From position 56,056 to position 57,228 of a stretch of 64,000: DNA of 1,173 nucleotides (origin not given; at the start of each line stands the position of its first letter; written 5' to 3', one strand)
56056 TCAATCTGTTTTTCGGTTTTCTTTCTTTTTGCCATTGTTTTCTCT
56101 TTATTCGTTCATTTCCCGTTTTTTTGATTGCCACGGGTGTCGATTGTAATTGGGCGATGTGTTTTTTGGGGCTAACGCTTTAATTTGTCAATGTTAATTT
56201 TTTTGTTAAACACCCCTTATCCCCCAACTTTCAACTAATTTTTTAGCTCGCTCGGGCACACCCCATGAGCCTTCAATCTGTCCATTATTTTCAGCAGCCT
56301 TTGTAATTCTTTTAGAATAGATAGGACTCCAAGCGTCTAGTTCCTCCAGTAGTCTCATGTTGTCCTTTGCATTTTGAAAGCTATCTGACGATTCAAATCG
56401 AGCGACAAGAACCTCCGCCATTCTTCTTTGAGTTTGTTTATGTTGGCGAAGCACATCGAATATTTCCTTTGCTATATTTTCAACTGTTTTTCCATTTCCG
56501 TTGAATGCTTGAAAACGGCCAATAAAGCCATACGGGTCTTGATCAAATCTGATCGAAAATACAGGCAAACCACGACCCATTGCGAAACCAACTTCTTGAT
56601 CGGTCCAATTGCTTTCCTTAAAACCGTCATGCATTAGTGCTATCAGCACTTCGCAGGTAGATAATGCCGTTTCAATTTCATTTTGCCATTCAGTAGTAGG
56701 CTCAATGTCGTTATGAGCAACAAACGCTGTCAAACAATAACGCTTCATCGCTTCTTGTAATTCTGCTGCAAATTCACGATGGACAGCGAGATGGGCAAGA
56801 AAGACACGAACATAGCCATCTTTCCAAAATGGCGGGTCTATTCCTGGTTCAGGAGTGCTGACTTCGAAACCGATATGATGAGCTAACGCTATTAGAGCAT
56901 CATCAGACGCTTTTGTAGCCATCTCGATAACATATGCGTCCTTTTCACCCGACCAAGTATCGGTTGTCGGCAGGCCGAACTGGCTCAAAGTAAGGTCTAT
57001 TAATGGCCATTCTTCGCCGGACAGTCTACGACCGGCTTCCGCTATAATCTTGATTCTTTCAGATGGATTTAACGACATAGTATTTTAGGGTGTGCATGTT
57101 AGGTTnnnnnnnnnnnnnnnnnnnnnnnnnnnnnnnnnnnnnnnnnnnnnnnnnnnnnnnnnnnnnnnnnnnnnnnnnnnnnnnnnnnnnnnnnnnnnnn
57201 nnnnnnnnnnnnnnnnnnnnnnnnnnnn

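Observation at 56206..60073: TIR, HNH, Abi_C and SIR2 gene string: Thoeris-like domain content in a non-Thoeris arrangement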

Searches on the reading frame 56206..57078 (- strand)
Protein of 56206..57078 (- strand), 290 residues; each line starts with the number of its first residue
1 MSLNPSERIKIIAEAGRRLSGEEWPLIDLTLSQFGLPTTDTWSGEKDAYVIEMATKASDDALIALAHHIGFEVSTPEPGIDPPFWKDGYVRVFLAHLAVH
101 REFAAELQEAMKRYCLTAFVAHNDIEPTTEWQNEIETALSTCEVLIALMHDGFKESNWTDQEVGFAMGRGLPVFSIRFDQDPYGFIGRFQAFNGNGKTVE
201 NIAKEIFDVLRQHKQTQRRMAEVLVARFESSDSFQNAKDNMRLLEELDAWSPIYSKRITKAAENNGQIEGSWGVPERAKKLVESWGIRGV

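Call 3: search_protein_families(library=pfam, proteins=[window:56206-57078:-], max_evalue=0.01)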
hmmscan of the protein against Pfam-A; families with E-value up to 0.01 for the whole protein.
window:56206-57078:- (290 aa): 3 families
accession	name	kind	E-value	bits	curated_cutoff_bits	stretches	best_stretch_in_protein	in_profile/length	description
PF13676.11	TIR_2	-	8.5e-12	46.1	28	1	92-193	1-107/122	TIR domain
PF05014.21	Nuc_deoxyrib_tr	-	4.8e-05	23.9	28.8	1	100-187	13-107/117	Nucleoside 2-deoxyribosyltransferase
PF01582.25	TIR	-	0.00066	20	21.3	1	96-167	10-81/179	TIR domain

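Call 4: search_protein_families(library=padloc, proteins=[window:56206-57078:-], max_evalue=0.01)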
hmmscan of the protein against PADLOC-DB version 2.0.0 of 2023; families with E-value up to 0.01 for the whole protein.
window:56206-57078:- (290 aa): 3 families
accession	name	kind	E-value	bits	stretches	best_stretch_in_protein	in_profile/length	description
PDLC00434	ThsB1|ThsB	-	7.1e-06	23.3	1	102-190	152-240/396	TIR-like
PDLC05001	PDC-S34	-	0.00011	19.3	1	204-269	287-351/384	-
PDLC00419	ThsB1|ThsB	-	0.0077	14.1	0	88-169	26-111/165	TIR-like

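Call 8: search_protein_families(library=ncbifam, proteins=[window:56206-57078:-], max_evalue=0.1)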
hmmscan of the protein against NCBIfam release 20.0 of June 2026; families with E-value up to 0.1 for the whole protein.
window:56206-57078:- (290 aa): 4 families
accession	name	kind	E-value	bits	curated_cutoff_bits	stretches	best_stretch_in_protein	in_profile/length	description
NF058526.1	Thoeris_type3_ThcB4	equivalog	1.3e-09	37.4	220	1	101-178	140-217/375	Thoeris type III anti-phage system protein ThcB4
NF042941.1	Retron_TIR_antiphage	equivalog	2.6e-05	23.2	600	1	91-167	341-418/464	TIR domain-containing anti-phage reverse transcriptase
NF040588.1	FxsC_Nterm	equivalog_domain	0.00083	19.3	130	1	101-164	29-93/182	TIR-like protein FxsC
TIGR03798.1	leader_Nif11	subfamily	0.023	14.9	32.3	0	4-24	28-48/68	Nif11-like leader peptide family RiPP precursor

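Call 13: find_homologous_proteins(query=window:56206-57078:-)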
Query window:56206-57078:- (290 aa): 1723 proteins with E <= 0.001 among 2717 candidates; the best 120 are listed.
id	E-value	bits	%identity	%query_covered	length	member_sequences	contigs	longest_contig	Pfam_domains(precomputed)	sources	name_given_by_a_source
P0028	1.6e-191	653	99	100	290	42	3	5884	PF13676.12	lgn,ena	-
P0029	5.5e-176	602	91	100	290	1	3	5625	PF13676.12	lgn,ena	-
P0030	6.2e-166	569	87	100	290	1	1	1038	PF13676.12,PF05014.22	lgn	-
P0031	2.2e-165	567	86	100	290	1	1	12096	PF13676.12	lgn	-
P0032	6.7e-162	555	82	100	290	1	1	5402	PF13676.12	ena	-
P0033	6.3e-160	549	82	100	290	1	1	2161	PF13676.12,PF05014.22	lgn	-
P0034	9.4e-160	548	81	100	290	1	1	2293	PF13676.12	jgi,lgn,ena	-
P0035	1.0e-154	532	80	100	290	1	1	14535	PF13676.12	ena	-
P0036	1.8e-154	531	79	100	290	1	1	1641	PF13676.12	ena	-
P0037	1.3e-153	528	86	93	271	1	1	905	PF13676.12,PF05014.22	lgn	-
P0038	2.2e-152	524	77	100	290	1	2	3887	PF13676.12,PF05014.22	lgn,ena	-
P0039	2.4e-148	511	77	98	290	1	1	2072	PF13676.12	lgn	-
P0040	2.3e-145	501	75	100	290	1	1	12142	PF13676.12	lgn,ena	-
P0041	6.8e-145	500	76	99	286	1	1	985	PF13676.12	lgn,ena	-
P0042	2.3e-143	495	73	100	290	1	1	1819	PF13676.12,PF05014.22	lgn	-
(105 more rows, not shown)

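Call 16: find_related_loci(query=A1, collection=genome_contigs, flank=6000)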
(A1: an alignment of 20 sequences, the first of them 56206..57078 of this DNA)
Query A1 (290 aa) in genome_contigs; peptide patterns used: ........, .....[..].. (x = any residue, [..] = any of these).
222 stretches matched a pattern; 168 encode a relative of the query (tblastn E <= 1e-3); the best 80 are kept; 79 distinct loci.
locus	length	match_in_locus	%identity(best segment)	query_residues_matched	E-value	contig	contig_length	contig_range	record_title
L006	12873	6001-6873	57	1-290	2e-119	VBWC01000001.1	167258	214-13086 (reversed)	MAG: Gammaproteobacteria bacterium isolate X1_MaxBin.010 scaffold_10, whole genome shotgun sequence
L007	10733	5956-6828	57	1-290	3e-118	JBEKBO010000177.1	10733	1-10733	MAG: Candidatus Korobacteraceae bacterium isolate SPRUCE 138 SPRUCE_138_177, whole genome shotgun sequence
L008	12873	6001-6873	58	1-290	2e-117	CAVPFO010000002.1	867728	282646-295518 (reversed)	MAG: uncultured Acidobacteriota bacterium isolate MFD10064.bin.1.47 genome assembly, contig: contig_25101, whole genome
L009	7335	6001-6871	62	1-290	5e-117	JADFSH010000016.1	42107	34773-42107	MAG: Planctomycetota bacterium isolate B90T1L10 B90T1L10_NODE880, whole genome shotgun sequence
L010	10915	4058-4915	58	1-285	5e-116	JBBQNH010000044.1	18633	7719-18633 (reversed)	MAG: Burkholderiales bacterium isolate Co_metawrap_301 Cmw_301_k141_12356515_length_18633_cov_14.0000, whole genome shot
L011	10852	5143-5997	56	1-285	3e-115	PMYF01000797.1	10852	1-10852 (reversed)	MAG: Acidobacteria bacterium isolate fen_180 73.20110800_E2D.41_contig_21366, whole genome shotgun sequence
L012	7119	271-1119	57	3-285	1e-114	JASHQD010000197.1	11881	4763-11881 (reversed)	MAG: Terriglobia bacterium isolate JOPF066 JOPF_A04C_contig_95804, whole genome shotgun sequence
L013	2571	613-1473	57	1-286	5e-119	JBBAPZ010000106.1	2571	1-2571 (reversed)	MAG: Candidatus Sericytochromatia bacterium isolate EUL_180 ctg106-EUL_180, whole genome shotgun sequence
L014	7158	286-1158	56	1-290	3e-114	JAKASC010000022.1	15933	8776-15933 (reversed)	MAG: Acidobacteria bacterium isolate YP1.bin18 NODE_2952_length_15933_cov_3.603821, whole genome shotgun sequence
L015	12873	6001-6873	55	1-290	1e-113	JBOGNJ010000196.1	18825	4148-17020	MAG: Candidatus Acidiferrales bacterium isolate TC-S_metawrap_bin.258 k127_1159510, whole genome shotgun sequence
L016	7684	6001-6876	54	1-289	8e-113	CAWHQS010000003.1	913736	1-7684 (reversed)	MAG: Terriglobia bacterium isolate MFD06714.bin.1.217 genome assembly, contig: contig_18035, whole genome shotgun sequen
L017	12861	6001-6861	56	1-286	4e-112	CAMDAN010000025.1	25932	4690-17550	MAG: Bordetella parapertussis isolate MH-08apr19-178 genome assembly, contig: MH-08apr19-C4209, whole genome shotgun seq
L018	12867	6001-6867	56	1-286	4e-112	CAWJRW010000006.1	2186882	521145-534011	MAG: uncultured Alphaproteobacteria bacterium isolate MFD01561.bin.2.52 genome assembly, contig: contig_254, whole genom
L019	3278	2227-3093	56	3-290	2e-114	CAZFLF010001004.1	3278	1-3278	MAG TPA_asm: uncultured Pirellulaceae bacterium isolate SRP136066_co1_133 genome assembly, contig: NODE_60005_length_327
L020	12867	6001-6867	55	1-288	1e-111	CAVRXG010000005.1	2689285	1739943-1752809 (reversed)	MAG: uncultured Acidobacteriaceae bacterium isolate MFD06092.bin.2.203 genome assembly, contig: contig_7076, whole genom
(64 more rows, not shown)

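Call 29: search_solved_structures(query=A1, max_evalue=1)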
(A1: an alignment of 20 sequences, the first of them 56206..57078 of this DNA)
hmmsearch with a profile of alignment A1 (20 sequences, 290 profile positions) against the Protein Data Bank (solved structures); distinct sequences matched with E-value up to 1: 15.
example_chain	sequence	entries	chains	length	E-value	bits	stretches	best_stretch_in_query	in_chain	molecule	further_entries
7xoz_A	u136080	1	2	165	0.0057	19.1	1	102-212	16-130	ADP-ribosyl cyclase/cyclic ADP-ribose hydrolase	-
7xoz_B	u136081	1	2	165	0.0058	19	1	102-212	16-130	ADP-ribosyl cyclase/cyclic ADP-ribose hydrolase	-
5teb_A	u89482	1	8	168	0.011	18.1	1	99-185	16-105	Recognition of Peronospora parasitica 1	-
7uxr_A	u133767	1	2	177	0.078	15.3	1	92-171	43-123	TIR domain protein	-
7crb_A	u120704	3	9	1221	0.088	15.1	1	86-211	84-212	NAD+ hydrolase (NADase)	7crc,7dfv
4w8g_A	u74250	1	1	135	0.14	14.5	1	106-186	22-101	Toll-receptor-related 2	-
7uwg_A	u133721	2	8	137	0.18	14.1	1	91-167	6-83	Molecular chaperone Tir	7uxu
4w8h_A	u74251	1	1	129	0.2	13.9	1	106-172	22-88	Toll-receptor-related 2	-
8fz9_A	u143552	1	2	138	0.24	13.7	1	132-186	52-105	TIR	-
4lzp_B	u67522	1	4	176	0.26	13.6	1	87-206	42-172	Putative uncharacterized protein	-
4c7m_A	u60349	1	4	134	0.3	13.4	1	92-206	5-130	Toll/interleukin-1 receptor domain-containing protein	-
8g83_A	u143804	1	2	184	0.38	13.1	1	91-168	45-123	NAD(+) hydrolase AbTIR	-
9mud_K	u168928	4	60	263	0.54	12.6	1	92-164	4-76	Cat1 (CRISPR associated TIR 1) pentagonal filament | Cat1 (CRISPR associated TIR 1) pentagonal filament assembly | Cat1 (CRISPR-associated TIR 1)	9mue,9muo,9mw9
4lqc_A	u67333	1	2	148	0.78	12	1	91-207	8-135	TcpB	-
2e44_A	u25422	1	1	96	0.88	11.9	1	23-79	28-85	Insulin-like growth factor 2 mRNA binding protein 3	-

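Call 35: find_encoding_contigs(protein=P0031, flank=7000, max_places=2)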
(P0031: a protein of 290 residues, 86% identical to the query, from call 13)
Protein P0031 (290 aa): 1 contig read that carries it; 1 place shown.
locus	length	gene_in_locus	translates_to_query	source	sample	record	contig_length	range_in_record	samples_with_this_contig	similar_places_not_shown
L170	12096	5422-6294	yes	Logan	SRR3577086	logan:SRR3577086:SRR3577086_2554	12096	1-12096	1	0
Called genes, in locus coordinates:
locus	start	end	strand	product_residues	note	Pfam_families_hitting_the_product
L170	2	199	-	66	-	?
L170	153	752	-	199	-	PF20250:FapA_N, PF03961:FapA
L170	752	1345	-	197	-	PF20250:FapA_N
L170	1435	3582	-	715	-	PF00270:DEAD, PF00271:Helicase_C, PF16124:RecQ_Zn_bind, PF09382:RQC, PF00570:HRDC, PF14493:HTH_40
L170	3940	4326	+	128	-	PF00462:Glutaredoxin, PF13417:GST_N_3, PF13409:GST_N_2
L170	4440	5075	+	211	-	PF09997:DUF2238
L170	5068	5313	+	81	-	PF12843:QSregVF_b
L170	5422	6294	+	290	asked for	PF13676:TIR_2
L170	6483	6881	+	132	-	-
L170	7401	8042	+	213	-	-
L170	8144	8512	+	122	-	-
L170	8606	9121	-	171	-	PF00565:SNase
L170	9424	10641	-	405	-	PF00109:ketoacyl-synt, PF00108:Thiolase_N (faint), PF02801:Ketoacyl-synt_C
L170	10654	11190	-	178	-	PF07977:FabA, PF22818:ApeI-like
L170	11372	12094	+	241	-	?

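Call 36: find_encoding_contigs(protein=P0029, flank=7000, max_places=3)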
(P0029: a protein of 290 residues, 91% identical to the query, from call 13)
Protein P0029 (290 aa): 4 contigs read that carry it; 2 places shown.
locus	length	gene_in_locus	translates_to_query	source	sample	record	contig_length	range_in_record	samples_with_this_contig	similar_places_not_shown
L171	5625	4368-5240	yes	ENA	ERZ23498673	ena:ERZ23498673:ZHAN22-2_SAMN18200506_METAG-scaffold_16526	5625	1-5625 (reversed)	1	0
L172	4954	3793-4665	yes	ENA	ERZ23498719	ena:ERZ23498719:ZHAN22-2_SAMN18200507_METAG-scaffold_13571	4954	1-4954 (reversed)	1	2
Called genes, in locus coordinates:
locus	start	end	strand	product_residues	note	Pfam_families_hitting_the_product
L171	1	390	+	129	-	?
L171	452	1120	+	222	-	PF20582:UPF0758_N, PF04002:RadC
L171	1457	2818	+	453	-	PF14280:DUF4365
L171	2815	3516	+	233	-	-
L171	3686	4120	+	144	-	-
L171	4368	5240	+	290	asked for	PF13676:TIR_2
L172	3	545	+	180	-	?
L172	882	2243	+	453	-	PF14280:DUF4365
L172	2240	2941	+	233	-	-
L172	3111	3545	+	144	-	-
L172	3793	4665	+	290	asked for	PF13676:TIR_2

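Call 59: predict_structure(alignment_id=A1)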
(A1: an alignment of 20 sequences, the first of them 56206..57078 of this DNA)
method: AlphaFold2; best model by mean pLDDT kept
length: 290 residues; sequences in the alignment: 20
mean_pLDDT: 83.2   pTM: 0.66
mean pLDDT of the five models: 83.2, 82.2, 82.1, 81.0, 80.5
residues with pLDDT >= 90: 110; 70-90: 136; 50-70: 35; < 50: 9
segments of 3 or more residues with pLDDT < 50: 75-80
pLDDT, mean of each block of 10 residues (from residue 1): 81 87 87 87 92 90 79 49 79 80 89 92 62 82 87 67 79 83 57 88 94 88 93 94 88 92 94 94 80
secondary structure, 60 per line:
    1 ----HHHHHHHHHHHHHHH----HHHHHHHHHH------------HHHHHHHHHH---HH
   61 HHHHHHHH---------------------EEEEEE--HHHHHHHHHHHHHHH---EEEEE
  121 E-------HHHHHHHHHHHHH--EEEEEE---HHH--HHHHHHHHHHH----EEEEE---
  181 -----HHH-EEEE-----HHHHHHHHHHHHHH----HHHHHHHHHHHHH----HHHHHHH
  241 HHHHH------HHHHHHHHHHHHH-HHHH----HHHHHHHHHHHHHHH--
elements in order: H5-19 H24-33 H46-55 H59-68 E90-95 H98-112 E116-121 H129-141 E144-149 H158-168 E173-177 E190-193 H199-212 H217-229 H234-245 H252-264 H266-269 H274-288

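Call 63: fold_search(model_id=the predicted structure, library=pdb)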
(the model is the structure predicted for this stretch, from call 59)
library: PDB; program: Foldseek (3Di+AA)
matches with E <= 10: 1292; with E <= 0.001: 0
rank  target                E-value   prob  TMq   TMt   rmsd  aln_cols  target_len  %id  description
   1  4c7m_D                2.3e-03  1.00  0.30  0.61   5.2       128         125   21  The crystal structure of TcpB or BtpA TIR domain (released 2013-12-04)
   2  4lzp_D                2.6e-03  1.00  0.31  0.61   4.9       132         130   20  Structure of the TIR domain of the immunosuppressor BtpA from Brucella (released 2013-11-06)
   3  4lzp_B                3.0e-03  1.00  0.31  0.61   5.0       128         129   20  Structure of the TIR domain of the immunosuppressor BtpA from Brucella (released 2013-11-06)
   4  6o1b                  4.5e-03  1.00  0.36  0.69   2.9       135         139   11  Crystal structure of the TIR domain G601P mutant from human SARM1, crystal form 1 (released 2019-09-04)
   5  4ohr                  5.7e-03  1.00  0.32  0.54   4.5       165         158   18  Crystal structure of MilB from Streptomyces rimofaciens (released 2014-06-25)
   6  7uwg_C                6.6e-03  1.00  0.34  0.64   4.6       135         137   16  The crystal structure of the TIR domain-containing protein from Acinetobacter baumannii (AbTir) (released 2022-09-07)
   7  9mw1_B                6.9e-03  1.00  0.33  0.65   4.0       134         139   12  Structure of SARM1 TIR domain bound to G8758 (released 2026-02-04)
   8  4c6s                  6.9e-03  1.00  0.35  0.65   3.6       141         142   16  Crystal structure of the TIR domain from the Arabidopsis Thaliana disease resistance protein RRS1 (released 2014-05-28)
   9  7uwg_A                6.9e-03  1.00  0.32  0.60   4.7       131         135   17  The crystal structure of the TIR domain-containing protein from Acinetobacter baumannii (AbTir) (released 2022-09-07)
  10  4jem_A                6.9e-03  1.00  0.33  0.56   4.9       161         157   16  Crystal structure of MilB complexed with cytidine 5'-monophosphate (released 2013-09-11)
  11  4jem_B                7.9e-03  1.00  0.33  0.57   4.6       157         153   16  Crystal structure of MilB complexed with cytidine 5'-monophosphate (released 2013-09-11)
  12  4jel                  7.9e-03  1.00  0.33  0.57   4.9       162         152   17  Structure of MilB Streptomyces rimofaciens CMP N-glycosidase (released 2013-09-11)
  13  8d0g_B                1.0e-02  1.00  0.34  0.67   3.7       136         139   12  Human SARM1 TIR domain bound to NB-3-ADPRP (released 2022-09-21)
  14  9mw2_A                1.1e-02  1.00  0.34  0.70   3.6       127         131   12  Structure of SARM1 TIR domain bound to G6831 (released 2026-02-04)
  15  4c6t_B                1.1e-02  1.00  0.28  0.47  17.6       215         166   12  Crystal structure of the RPS4 and RRS1 TIR domain heterodimer (released 2014-05-28)
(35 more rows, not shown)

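Call 64: search_protein_families(library=padloc, alignment_id=A4, max_evalue=0.00001)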
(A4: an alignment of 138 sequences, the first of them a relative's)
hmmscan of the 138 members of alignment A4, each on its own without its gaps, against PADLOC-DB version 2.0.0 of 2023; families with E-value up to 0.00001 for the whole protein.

A. member 1, L006:4296-5705:+ (469 aa): 0 families

B. families by the number of members that match (of 138 scanned): 222 families (the first 25 are shown)
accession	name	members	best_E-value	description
PDLC03089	Specificity_I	3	6.4e-82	Type I specificity subunit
PDLC03019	MTase_I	3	1.5e-70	Type I methyltransferase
PDLC03086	Specificity_I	3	2.9e-60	Type I specificity subunit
PDLC03066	Specificity_I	3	5.9e-42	Type I specificity subunit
PDLC05022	PDC-S45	3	6.8e-21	-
PDLC03657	mREase_IV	3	1.1e-13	Type IV methyl-directed restriction enzyme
PDLC04806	PDC-S02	2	2.2e-135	-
PDLC03647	REase_III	2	3.1e-108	Type III restriction enzyme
PDLC03099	Specificity_I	2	3e-102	Type I specificity subunit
PDLC03063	Specificity_I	2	1.2e-96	Type I specificity subunit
PDLC03068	Specificity_I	2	1.3e-85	Type I specificity subunit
PDLC03136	Specificity_I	2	5.8e-85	Type I specificity subunit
PDLC03168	Specificity_I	2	3.4e-65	Type I specificity subunit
PDLC04819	PDC-S02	2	6.9e-46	-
PDLC04134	mad2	2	3.4e-44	mads_2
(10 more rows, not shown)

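Call 73: search_dna_similar(query=window:56206-57078:-, collection=plasmids, mode=protein, max_rows=12)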
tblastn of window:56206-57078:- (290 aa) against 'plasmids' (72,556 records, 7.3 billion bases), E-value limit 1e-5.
Records with a match: 6; places in all: 6; records where one place covers at least 80% of the query: 4.
Best place of each record, by identity: <60% 6.
By first word of the organism name: Klebsiella 2; Pseudarthrobacter 1; Rhodococcus 1; Paenarthrobacter 1; Candidatus 1.
By predicted mobility (MOB-suite, as given by PLSDB): conjugative 4; mobilizable 1; non-mobilizable 1.
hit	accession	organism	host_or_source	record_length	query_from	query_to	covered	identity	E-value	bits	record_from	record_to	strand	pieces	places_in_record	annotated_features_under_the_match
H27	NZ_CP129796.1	Klebsiella pneumoniae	Homo sapiens,whole organism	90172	2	269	92%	34.8%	9e-44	166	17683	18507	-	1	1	toll/interleukin-1 receptor domain-containing protein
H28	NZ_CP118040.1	Klebsiella pneumoniae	Homo sapiens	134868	2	269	92%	34.8%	9e-44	166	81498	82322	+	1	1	toll/interleukin-1 receptor domain-containing protein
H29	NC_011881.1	Pseudarthrobacter chlorophenolicus A6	-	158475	1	270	93%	29.5%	4e-26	115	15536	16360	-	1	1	toll/interleukin-1 receptor domain-containing protein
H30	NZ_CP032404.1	Rhodococcus erythropolis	mixed culture,soil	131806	1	280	97%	26.3%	7e-24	108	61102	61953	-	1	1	toll/interleukin-1 receptor domain-containing protein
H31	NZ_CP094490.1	Paenarthrobacter ureafaciens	soil,farmland soil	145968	46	276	80%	29.1%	4e-21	100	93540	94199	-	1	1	TIR domain-containing protein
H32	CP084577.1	Candidatus Megaira endosymbiont of Mesostigma viride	Mesostigma viride,algae ...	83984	84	268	64%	32.8%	4e-33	135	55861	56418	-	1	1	toll/interleukin-1 receptor domain-containing protein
